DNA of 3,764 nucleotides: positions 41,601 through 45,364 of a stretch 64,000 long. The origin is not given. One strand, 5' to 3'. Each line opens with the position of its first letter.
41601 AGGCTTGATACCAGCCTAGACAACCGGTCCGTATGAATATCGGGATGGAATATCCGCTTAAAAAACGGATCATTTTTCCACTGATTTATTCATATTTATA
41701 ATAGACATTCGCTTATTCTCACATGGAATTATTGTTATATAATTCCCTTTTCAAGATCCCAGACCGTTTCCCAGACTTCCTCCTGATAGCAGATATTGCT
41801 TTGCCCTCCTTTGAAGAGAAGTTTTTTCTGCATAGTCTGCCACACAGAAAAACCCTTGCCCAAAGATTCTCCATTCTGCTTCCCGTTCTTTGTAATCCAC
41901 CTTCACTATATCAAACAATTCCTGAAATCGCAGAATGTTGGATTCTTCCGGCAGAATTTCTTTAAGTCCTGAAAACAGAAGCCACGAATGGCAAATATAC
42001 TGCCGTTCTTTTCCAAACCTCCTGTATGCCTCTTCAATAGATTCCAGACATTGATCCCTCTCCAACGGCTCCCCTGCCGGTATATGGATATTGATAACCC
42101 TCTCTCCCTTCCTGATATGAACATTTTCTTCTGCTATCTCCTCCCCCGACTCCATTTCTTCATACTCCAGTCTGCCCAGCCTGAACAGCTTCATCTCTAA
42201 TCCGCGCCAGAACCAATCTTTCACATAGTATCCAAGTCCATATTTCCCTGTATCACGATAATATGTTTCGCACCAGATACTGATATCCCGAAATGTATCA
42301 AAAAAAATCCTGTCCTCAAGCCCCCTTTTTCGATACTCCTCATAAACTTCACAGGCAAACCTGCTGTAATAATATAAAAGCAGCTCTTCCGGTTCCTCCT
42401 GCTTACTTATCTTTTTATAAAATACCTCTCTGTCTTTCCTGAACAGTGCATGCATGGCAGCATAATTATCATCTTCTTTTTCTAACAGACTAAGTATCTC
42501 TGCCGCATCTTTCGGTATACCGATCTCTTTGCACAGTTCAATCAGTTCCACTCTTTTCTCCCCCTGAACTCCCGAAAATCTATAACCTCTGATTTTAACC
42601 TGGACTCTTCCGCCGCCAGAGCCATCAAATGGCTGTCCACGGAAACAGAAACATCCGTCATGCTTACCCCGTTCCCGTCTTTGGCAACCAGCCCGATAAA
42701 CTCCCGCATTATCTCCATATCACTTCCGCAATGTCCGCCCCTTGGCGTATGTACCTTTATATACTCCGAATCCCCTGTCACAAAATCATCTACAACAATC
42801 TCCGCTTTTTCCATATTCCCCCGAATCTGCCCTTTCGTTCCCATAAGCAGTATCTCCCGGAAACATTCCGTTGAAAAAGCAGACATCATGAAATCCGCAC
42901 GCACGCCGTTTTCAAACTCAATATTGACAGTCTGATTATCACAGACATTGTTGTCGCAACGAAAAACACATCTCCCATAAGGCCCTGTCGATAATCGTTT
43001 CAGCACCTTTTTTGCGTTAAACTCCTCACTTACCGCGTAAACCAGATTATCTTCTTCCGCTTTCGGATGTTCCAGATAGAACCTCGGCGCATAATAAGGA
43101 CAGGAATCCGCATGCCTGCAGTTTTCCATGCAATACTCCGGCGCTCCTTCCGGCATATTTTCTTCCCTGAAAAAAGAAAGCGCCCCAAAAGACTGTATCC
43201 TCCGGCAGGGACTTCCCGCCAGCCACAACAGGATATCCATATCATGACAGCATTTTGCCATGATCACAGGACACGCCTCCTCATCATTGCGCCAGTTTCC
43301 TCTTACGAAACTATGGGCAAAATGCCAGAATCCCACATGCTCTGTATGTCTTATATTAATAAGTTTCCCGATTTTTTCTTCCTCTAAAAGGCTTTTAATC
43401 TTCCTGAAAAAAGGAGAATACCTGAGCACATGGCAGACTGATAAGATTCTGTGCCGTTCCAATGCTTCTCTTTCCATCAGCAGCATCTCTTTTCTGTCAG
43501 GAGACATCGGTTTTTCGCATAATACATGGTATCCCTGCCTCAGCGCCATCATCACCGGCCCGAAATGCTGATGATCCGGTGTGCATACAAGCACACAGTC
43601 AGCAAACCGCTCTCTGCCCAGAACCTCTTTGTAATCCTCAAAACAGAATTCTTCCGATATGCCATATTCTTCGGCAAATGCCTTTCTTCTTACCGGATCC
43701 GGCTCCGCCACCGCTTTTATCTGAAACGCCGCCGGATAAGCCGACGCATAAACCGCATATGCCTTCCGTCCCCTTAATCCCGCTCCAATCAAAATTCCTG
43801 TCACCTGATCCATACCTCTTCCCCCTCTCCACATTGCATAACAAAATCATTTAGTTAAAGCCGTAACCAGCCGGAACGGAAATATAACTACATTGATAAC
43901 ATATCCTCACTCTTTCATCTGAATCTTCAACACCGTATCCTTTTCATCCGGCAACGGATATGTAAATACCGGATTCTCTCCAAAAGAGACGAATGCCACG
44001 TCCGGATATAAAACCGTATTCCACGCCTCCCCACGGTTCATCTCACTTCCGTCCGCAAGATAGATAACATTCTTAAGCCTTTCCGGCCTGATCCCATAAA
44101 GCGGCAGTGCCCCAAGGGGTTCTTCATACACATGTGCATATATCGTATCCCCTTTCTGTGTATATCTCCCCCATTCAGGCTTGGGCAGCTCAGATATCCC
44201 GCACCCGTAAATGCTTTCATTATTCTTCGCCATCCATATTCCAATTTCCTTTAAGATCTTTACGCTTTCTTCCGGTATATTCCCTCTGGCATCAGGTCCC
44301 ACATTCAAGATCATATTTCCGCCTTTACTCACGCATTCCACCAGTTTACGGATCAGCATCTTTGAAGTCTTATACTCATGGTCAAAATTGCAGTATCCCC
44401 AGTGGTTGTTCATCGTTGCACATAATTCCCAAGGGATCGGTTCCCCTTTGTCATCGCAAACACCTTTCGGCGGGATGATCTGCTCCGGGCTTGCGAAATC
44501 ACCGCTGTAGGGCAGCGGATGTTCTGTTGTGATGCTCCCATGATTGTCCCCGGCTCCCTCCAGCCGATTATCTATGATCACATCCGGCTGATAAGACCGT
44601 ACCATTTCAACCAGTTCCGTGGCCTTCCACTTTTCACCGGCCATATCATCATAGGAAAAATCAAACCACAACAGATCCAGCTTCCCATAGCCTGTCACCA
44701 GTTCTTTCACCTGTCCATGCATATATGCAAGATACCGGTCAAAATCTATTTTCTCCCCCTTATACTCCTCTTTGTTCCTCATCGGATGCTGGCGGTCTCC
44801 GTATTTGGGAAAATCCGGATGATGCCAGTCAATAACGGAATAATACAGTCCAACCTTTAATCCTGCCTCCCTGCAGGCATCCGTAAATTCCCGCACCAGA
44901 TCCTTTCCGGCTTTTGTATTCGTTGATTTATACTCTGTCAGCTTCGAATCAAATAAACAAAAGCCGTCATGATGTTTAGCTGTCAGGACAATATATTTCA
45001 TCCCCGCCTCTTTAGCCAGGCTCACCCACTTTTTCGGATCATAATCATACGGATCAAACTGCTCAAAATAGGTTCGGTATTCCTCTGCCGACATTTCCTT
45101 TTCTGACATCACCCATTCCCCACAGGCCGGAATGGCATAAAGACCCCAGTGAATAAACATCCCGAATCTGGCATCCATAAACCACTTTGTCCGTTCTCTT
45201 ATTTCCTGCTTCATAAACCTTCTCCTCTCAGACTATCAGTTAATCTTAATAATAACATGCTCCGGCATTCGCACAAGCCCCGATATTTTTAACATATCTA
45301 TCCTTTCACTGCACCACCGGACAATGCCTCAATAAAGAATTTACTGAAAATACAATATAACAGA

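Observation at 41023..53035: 11.7-kb fucosidase/ABC/sensor cassette bracketed by direct repeats of an Rpn nuclease gene end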

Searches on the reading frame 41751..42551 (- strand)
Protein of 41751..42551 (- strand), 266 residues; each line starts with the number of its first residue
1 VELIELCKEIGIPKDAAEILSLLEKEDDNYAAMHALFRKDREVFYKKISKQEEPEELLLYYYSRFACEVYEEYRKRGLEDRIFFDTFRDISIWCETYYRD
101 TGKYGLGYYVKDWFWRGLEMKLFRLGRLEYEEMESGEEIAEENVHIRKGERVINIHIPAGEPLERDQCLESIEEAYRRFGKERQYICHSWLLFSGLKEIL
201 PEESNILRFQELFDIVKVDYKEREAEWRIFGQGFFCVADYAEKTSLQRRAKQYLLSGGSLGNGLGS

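Call 5: search_protein_families(library=pfam, proteins=[window:41751-42551:-], max_evalue=0.01)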
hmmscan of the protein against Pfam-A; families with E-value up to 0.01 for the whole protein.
window:41751-42551:- (266 aa): 2 families
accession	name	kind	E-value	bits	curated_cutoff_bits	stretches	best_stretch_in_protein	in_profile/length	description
PF18164.7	GNAT_C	-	4.3e-39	134.1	22.8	1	122-265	1-140/142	GNAT-like C-terminal domain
PF18082.7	NAT_N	-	1.5e-25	91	27.8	1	1-119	1-128/129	N-acyltransferase N-terminal domain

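Call 6: search_protein_families(library=ncbifam, proteins=[window:41751-42551:-], max_evalue=0.01)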
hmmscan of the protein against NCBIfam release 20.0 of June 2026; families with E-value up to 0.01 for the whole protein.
window:41751-42551:- (266 aa): 0 families

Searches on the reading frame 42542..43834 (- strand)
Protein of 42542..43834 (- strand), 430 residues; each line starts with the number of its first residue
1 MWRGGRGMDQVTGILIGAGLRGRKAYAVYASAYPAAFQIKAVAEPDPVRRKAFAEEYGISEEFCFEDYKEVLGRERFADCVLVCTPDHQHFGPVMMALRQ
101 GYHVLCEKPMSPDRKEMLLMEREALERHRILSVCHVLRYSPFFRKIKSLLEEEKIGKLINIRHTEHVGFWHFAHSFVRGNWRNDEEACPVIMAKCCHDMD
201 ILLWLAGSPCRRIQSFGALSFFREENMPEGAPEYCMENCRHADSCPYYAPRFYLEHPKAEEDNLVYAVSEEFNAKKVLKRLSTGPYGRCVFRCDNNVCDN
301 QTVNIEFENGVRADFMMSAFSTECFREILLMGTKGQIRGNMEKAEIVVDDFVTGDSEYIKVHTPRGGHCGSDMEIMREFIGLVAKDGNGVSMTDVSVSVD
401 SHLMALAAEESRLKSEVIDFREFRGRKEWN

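Call 5: search_protein_families(library=pfam, proteins=[window:42542-43834:-], max_evalue=0.01)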
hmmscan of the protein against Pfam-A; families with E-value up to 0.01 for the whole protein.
window:42542-43834:- (430 aa): 4 families
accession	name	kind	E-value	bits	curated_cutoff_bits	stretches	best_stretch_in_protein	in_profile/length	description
PF01408.29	GFO_IDH_MocA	-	9.6e-19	68.7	24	1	15-134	5-119/120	Oxidoreductase family, NAD-binding Rossmann fold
PF22725.1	GFO_IDH_MocA_C3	-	8.5e-13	48.8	27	2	143-224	1-78/124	GFO/IDH/MocA C-terminal domain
PF02894.22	GFO_IDH_MocA_C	-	1.1e-12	48.6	22.9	1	147-348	1-129/218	Oxidoreductase family, C-terminal alpha/beta domain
PF22685.1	Gal80p_C-like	-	0.006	17.2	29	0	141-215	1-76/152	Gal80p, C-terminal domain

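Call 6: search_protein_families(library=ncbifam, proteins=[window:42542-43834:-], max_evalue=0.01)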
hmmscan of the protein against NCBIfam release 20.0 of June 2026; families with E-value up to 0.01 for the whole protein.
window:42542-43834:- (430 aa): 9 families
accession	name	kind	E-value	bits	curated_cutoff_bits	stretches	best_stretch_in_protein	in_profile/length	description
TIGR04380.1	myo_inos_iolG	equivalog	4.4e-19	68.5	355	1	16-218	7-197/330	inositol 2-dehydrogenase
NF040723.1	UDP-GlcNAcDh_Arch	equivalog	3.9e-18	66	450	1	15-213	5-184/302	UDP-N-acetylglucosamine 3-dehydrogenase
NF052479.1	LevoglcsnDh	equivalog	4.8e-13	48.6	650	1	14-167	7-163/386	levoglucosan dehydrogenase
NF052679.1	InsChiInosDhIolG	equivalog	8.7e-11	41.4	540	1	16-207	8-186/343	bifunctional inositol 2-dehydrogenase/D-chiro-inositol 1-dehydrogenase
NF041392.1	XylDh_Gfo6_Halo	equivalog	1e-10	41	350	1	49-163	54-168/350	D-xylose 1-dehydrogenase Gfo6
NF008607.0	PRK11579.1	subfamily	1.1e-10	41.1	330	1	78-210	65-193/346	oxidoreductase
NF058561.1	BT_2158_fam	equivalog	1.3e-07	30.5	750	1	65-163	83-182/487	glycoside 3-dehydrogenase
NF007574.0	PRK10206.1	equivalog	2.1e-06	27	352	1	64-163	52-151/345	oxidoreductase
NF058563.1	BT_2159_fam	equivalog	1.5e-05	24.2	650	1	65-211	51-188/350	disaccharide 3-dehydrogenase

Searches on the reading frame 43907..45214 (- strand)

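Call 5: search_protein_families(library=pfam, proteins=[window:43907-45214:-], max_evalue=0.01)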
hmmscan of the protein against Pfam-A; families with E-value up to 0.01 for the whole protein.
window:43907-45214:- (435 aa): 2 families
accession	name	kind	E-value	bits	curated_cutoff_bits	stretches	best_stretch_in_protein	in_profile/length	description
PF01120.23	Alpha_L_fucos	-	4.3e-96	322.8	25.2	1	6-333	24-345/345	Alpha-L-fucosidase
PF14871.12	GHL6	-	4.8e-08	33.7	35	1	59-132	1-70/132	Hypothetical glycosyl hydrolase 6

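Call 6: search_protein_families(library=ncbifam, proteins=[window:43907-45214:-], max_evalue=0.01)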
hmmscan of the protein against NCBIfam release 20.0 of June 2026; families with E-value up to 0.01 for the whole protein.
window:43907-45214:- (435 aa): 0 families
